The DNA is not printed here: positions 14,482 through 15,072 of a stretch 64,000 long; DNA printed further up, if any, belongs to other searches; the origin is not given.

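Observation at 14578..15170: brnT-brnA toxin-antitoxin cassette flanked by a 32-bp direct duplication of the ettA 3' end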

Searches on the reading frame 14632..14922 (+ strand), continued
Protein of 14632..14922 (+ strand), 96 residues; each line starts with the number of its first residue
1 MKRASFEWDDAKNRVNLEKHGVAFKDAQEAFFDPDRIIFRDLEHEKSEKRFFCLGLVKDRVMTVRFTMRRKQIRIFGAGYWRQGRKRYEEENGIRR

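Call 60: search_protein_families(library=pfam, proteins=[L094:1059-1361:-, L094:1-330:+, L101:3-134:+, L081:4519-5649:-, L081:1820-3904:+], max_evalue=0.1)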
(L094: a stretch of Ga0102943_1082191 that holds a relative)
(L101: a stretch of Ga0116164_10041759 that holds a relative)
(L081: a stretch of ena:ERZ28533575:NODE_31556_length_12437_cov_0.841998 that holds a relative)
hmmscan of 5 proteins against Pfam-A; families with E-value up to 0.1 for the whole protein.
L094:1059-1361:- (100 aa): 1 family
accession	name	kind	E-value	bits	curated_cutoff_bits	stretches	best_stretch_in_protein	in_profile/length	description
PF03264.19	Cytochrom_NNT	-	0.095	12.9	24.1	0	13-45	39-69/174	NapC/NirT cytochrome c family, N-terminal region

L094:1-330:+ (110 aa): 1 family
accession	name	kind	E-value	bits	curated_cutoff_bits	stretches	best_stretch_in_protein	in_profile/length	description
PF01256.23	Carb_kinase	-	5.2e-10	39.7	27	1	14-90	155-229/242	NAD(P)H-hydrate dehydratase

L101:3-134:+ (44 aa): 1 family
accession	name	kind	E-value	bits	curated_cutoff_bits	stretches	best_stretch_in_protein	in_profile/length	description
PF22598.2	CdsD_PD2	-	0.072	13.4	27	0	21-37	31-47/61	CdsD, periplasmic PD2 domain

L081:4519-5649:- (376 aa): 12 families
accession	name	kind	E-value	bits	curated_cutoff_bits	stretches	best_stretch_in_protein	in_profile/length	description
PF13489.12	Methyltransf_23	-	2.5e-27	96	27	1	154-299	14-160/164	Methyltransferase domain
PF08241.18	Methyltransf_11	-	1.1e-19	71.3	21.2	1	166-255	1-95/95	Methyltransferase domain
PF13649.12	Methyltransf_25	-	6.3e-15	56.1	27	1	166-251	2-97/97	Methyltransferase domain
PF08242.18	Methyltransf_12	-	2.3e-13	51.1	30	1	166-253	1-98/98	Methyltransferase domain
PF13847.12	Methyltransf_31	-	6.1e-10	39.4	27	1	162-260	4-114/145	Methyltransferase domain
PF07021.18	MetW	-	1.2e-07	32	21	1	160-248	12-103/193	Methionine biosynthesis protein MetW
PF01209.24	Ubie_methyltran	-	1.1e-06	28.6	20.1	1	204-254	100-150/233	ubiE/COQ5 methyltransferase family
PF08003.17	Methyltransf_9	-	0.0047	16.4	23.8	1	148-307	102-269/315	Protein of unknown function (DUF1698)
PF02353.26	CMAS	-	0.0082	15.9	27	1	132-180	34-81/273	Mycolic acid cyclopropane synthetase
PF05148.21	Methyltransf_8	-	0.0099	16.2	27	1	204-256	106-157/219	Hypothetical methyltransferase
PF05175.20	MTS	-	0.051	13.7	23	0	155-174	25-44/170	Methyltransferase small domain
PF20922.3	Anamorsin_N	-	0.055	13.6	27.1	1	210-262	41-94/163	Anamorsin, N-terminal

L081:1820-3904:+ (695 aa): 3 families
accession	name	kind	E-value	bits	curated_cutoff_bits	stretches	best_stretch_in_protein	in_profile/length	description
PF07167.19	PhaC_N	-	2.1e-71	239.6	23.7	1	203-375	2-173/173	Poly-beta-hydroxybutyrate polymerase (PhaC) N-terminus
PF00561.26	Abhydrolase_1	-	4.9e-11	43.2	25.8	1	368-625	18-245/245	alpha/beta hydrolase fold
PF11339.14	DUF3141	-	0.0055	15.8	29.7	1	493-597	210-316/582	Protein of unknown function (DUF3141)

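Call 68: find_encoding_contigs(protein=P0029, flank=2500, max_places=3)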
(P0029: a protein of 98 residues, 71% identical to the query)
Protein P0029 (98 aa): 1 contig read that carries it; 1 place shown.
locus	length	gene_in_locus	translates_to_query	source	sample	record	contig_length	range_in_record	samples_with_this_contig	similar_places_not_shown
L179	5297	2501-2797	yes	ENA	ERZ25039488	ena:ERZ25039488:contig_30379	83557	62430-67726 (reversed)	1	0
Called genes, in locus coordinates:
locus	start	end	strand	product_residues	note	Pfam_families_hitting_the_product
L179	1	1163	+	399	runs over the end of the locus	PF04909:Amidohydro_2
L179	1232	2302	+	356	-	PF01547:SBP_bac_1 (weak), PF13531:SBP_bac_11 (weak)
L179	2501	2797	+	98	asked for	PF04365:BrnT_toxin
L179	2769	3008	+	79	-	-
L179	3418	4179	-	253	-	PF13379:NMT1_2, PF09084:NMT1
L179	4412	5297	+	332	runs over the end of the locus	PF13379:NMT1_2, PF09084:NMT1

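Call 77: search_dna_similar(query=window:14632-14919:+, collection=plasmids, mode=protein, max_rows=40, max_evalue=1e-15)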
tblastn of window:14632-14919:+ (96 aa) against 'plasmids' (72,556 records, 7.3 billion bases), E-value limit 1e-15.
Records with a match: 2; places in all: 2; records where one place covers at least 80% of the query: 2.
Best place of each record, by identity: <60% 2.
By first word of the organism name: Candidatus 2.
By predicted mobility (MOB-suite, as given by PLSDB): non-mobilizable 2.
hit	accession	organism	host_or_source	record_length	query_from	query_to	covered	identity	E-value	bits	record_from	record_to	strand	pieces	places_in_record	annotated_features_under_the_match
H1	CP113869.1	Candidatus Megaera polyxenophila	Euplotes woodruffi,mixed host and ...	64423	5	94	94%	58.9%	2e-31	122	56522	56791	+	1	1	BrnT family toxin | hypothetical protein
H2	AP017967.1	Candidatus Megaera polyxenophila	-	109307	5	94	94%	58.9%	2e-31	122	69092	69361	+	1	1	hypothetical protein | copG family transcriptional regulator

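Call 78: find_related_loci(query=A1, collection=viral_contigs, flank=3000)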
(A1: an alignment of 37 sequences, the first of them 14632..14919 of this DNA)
Query A1 (96 aa) in viral_contigs; peptide patterns used: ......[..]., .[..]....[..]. (x = any residue, [..] = any of these).
25 stretches matched a pattern; 17 encode a relative of the query (tblastn E <= 1e-3); 17 distinct loci.
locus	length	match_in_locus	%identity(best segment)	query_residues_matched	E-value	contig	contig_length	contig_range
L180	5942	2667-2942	64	1-92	3e-38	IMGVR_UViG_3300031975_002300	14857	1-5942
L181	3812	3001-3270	59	5-94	3e-36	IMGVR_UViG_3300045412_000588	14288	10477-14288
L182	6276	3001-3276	58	3-94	4e-36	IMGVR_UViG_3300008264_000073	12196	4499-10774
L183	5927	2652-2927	58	3-94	6e-36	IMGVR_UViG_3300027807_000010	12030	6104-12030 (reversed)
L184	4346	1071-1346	58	3-94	1e-35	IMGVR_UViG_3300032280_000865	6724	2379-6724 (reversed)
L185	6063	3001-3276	58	3-94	1e-35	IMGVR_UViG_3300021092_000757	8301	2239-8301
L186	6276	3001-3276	58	3-94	1e-35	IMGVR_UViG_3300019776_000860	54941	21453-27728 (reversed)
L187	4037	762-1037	58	3-94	1e-35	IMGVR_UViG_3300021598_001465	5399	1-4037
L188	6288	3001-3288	55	1-96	2e-35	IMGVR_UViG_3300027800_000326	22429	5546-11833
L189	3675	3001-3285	61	2-96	3e-35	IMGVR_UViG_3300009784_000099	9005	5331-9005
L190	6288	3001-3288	54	1-94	5e-34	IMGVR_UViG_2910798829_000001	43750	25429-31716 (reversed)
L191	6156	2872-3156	55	1-95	1e-32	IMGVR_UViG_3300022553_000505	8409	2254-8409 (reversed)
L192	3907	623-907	55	1-95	1e-32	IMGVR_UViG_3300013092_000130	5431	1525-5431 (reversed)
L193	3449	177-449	58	4-94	2e-32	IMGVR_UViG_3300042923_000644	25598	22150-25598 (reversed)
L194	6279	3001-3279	55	3-93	5e-32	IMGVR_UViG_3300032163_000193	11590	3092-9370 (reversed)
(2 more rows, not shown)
